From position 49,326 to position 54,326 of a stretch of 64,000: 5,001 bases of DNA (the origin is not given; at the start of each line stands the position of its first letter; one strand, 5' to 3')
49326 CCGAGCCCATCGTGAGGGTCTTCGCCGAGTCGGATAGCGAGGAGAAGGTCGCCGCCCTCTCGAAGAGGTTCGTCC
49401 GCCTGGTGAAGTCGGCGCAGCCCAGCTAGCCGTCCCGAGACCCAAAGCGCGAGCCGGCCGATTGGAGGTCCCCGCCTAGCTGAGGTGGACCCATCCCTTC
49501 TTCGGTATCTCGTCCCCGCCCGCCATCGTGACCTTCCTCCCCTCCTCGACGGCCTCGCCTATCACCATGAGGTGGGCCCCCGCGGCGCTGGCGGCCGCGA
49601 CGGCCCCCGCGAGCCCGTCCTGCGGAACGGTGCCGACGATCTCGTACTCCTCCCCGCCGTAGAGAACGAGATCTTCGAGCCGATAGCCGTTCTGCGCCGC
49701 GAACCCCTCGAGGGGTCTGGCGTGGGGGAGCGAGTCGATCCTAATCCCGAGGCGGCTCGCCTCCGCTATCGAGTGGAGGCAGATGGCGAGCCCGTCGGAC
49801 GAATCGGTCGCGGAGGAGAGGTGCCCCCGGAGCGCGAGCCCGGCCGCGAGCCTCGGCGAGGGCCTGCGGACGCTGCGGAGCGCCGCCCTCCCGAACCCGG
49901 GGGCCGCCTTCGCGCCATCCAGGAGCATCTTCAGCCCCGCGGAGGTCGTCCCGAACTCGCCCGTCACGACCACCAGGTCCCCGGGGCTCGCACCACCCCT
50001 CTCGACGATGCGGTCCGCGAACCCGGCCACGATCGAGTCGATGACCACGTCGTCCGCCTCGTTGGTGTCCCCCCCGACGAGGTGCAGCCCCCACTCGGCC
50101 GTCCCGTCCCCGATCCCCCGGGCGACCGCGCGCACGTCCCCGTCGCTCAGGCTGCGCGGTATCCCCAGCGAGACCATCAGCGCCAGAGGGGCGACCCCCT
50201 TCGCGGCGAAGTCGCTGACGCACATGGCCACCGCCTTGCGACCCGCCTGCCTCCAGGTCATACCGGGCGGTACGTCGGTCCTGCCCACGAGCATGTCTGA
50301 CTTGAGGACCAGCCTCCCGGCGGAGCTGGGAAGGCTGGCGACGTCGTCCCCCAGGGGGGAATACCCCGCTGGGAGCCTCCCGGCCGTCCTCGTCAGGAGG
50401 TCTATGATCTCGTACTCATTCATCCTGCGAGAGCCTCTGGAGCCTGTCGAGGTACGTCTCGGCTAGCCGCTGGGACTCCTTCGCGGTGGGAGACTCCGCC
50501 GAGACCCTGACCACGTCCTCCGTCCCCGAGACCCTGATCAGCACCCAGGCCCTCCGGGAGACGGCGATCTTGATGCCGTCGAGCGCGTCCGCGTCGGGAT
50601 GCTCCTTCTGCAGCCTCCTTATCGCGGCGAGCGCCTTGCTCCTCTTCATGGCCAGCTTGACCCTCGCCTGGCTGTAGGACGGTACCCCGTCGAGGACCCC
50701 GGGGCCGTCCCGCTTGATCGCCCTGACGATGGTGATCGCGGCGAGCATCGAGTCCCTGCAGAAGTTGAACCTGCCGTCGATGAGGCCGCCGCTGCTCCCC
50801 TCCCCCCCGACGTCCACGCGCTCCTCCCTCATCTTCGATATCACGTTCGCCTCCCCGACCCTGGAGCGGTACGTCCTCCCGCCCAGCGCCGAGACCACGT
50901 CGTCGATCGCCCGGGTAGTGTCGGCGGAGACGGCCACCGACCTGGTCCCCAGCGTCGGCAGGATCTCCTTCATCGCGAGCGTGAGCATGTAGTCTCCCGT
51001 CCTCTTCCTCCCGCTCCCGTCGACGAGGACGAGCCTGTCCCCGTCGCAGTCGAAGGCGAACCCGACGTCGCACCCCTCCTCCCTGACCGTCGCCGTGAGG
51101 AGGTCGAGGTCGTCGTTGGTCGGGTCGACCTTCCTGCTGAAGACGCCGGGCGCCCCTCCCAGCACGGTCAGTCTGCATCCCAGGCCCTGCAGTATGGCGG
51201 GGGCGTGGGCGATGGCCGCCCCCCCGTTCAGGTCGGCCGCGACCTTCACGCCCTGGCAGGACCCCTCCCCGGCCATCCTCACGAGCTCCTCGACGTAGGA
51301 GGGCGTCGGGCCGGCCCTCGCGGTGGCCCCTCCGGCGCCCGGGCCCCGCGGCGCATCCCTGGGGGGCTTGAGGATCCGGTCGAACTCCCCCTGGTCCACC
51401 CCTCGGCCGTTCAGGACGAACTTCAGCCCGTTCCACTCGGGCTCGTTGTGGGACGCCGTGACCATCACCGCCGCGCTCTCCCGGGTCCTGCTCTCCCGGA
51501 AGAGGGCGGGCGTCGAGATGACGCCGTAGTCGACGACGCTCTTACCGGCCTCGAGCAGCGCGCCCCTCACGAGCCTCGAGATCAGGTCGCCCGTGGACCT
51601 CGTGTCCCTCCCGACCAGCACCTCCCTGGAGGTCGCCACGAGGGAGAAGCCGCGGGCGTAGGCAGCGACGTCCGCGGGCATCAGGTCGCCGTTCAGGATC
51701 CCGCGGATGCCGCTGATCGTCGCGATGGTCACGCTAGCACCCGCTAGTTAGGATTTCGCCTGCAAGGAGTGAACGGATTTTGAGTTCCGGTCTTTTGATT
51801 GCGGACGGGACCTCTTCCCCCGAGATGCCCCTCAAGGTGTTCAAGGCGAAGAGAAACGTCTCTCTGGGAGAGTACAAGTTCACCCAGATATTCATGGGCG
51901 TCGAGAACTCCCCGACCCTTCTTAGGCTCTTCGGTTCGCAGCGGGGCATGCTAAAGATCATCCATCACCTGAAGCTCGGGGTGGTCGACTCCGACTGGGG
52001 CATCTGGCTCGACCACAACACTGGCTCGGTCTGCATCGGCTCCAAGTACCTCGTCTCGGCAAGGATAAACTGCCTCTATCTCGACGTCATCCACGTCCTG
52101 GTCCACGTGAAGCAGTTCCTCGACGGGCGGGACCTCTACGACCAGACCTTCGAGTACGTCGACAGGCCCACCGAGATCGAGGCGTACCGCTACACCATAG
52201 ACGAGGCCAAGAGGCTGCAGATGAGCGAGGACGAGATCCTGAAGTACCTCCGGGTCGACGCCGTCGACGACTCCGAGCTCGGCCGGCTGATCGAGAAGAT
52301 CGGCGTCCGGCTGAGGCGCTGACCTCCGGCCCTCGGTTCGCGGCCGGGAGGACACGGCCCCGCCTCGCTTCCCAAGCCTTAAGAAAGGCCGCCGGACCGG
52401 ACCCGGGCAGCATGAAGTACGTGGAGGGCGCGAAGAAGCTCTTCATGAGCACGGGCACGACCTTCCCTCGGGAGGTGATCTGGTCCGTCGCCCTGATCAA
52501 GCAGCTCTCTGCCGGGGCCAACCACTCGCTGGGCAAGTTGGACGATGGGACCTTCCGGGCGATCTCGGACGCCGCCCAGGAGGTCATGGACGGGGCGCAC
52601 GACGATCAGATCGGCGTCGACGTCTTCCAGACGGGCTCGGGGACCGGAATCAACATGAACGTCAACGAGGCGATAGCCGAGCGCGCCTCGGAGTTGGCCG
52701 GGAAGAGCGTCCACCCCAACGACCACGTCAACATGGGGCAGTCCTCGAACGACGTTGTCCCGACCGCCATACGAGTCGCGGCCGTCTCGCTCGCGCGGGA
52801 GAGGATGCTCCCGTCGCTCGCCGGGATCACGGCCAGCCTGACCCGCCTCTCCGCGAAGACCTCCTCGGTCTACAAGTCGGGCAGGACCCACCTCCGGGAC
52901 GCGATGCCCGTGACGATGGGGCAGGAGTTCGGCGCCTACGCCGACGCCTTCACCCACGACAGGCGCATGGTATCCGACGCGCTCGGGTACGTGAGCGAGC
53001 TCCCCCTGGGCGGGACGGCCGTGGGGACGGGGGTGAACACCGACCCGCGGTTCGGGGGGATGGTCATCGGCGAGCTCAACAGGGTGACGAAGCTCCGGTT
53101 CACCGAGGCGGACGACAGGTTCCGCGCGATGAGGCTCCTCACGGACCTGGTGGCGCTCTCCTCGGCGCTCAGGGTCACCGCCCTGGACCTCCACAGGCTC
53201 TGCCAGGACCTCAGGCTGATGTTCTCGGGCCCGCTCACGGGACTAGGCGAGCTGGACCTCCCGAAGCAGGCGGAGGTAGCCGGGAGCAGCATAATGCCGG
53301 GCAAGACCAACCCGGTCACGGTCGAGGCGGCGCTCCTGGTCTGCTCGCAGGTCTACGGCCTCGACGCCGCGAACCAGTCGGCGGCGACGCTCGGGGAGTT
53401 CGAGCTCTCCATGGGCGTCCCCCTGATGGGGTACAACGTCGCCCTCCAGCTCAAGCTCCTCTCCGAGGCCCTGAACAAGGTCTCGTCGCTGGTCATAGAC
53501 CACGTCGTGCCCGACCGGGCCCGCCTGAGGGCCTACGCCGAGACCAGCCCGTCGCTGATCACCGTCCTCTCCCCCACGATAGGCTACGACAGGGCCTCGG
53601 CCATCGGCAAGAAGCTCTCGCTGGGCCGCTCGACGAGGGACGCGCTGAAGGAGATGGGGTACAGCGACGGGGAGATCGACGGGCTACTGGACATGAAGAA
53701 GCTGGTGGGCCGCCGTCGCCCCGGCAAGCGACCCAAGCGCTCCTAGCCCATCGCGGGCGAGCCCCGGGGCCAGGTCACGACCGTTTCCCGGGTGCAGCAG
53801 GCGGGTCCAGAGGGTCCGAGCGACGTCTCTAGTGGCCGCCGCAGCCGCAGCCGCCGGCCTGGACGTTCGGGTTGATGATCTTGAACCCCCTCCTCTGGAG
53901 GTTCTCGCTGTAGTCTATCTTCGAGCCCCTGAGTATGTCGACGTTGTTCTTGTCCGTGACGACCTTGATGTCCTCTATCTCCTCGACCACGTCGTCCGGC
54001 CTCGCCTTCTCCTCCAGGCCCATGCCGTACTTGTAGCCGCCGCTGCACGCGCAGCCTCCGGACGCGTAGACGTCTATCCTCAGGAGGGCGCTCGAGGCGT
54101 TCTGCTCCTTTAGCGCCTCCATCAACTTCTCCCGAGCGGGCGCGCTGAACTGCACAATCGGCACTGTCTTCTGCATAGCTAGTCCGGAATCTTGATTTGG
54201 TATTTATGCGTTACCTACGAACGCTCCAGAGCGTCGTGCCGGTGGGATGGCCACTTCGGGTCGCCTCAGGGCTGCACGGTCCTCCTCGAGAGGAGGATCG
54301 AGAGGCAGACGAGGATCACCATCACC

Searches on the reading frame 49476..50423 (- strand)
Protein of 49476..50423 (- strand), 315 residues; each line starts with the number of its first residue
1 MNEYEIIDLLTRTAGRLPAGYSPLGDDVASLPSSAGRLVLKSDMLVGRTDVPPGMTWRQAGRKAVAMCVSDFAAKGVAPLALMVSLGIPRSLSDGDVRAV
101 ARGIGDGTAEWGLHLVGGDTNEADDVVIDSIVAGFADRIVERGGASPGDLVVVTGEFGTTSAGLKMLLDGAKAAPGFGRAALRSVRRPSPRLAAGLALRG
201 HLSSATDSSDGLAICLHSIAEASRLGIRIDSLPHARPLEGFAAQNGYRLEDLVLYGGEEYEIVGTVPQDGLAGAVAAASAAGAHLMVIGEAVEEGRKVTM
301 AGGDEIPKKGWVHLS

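Call 33: search_protein_families(library=pfam, proteins=[window:49476-50423:-], max_evalue=0.00001)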
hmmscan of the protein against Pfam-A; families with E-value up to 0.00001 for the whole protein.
window:49476-50423:- (315 aa): 2 families
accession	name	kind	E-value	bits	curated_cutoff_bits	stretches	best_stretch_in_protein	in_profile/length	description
PF00586.29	AIRS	-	5.4e-20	72.3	24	1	25-135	1-111/112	AIR synthase related protein, N-terminal domain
PF02769.27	AIRS_C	-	2.1e-10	41.4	23.1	1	147-297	2-151/156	AIR synthase related protein, C-terminal domain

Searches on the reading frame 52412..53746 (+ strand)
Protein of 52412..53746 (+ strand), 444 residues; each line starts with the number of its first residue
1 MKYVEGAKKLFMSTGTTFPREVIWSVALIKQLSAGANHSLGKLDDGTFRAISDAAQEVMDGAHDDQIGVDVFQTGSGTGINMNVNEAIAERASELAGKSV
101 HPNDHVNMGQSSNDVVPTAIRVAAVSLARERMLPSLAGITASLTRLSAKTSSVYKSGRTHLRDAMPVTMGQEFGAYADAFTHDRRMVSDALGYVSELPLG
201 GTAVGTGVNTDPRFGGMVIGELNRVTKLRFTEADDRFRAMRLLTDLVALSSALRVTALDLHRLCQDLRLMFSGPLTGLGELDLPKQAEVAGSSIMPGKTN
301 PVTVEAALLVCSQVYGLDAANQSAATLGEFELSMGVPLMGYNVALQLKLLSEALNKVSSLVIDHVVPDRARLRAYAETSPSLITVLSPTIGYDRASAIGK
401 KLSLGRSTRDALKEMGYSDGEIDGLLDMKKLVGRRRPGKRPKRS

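Call 9: search_protein_families(library=pfam, proteins=[window:52412-53746:+])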
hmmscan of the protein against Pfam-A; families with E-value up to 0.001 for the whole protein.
window:52412-53746:+ (444 aa): 2 families
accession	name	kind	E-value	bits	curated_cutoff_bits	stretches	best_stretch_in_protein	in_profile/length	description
PF00206.25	Lyase_1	-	1e-82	278.5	27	1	6-316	6-312/312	Lyase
PF10415.14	FumaraseC_C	-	1.1e-09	39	32.5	1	382-432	1-53/54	Fumarase C C-terminus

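Call 10: find_encoding_contigs(protein=window:52412-53746:+, flank=10000, max_places=6)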
Protein window:52412-53746:+ (444 aa): 1 contig read that carries it; 1 place shown.
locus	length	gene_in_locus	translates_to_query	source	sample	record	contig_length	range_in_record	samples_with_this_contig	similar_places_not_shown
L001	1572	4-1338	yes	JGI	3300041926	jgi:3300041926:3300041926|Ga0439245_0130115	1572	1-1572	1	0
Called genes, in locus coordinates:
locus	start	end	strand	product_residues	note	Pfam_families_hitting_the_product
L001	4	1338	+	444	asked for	PF00206:Lyase_1, PF10415:FumaraseC_C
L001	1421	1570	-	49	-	?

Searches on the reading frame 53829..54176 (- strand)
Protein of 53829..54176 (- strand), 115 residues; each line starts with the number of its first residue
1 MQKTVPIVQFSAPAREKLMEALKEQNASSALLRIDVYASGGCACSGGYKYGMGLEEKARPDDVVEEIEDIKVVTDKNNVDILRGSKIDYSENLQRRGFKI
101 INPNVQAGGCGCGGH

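Call 33: search_protein_families(library=pfam, proteins=[window:53829-54176:-], max_evalue=0.00001)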
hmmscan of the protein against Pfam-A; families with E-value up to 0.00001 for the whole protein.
window:53829-54176:- (115 aa): 1 family
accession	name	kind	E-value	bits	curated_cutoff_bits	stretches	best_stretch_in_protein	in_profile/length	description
PF01521.26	Fe-S_biosyn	-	1.1e-13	51.8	26.3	1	8-112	3-108/110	Iron-sulphur cluster biosynthesis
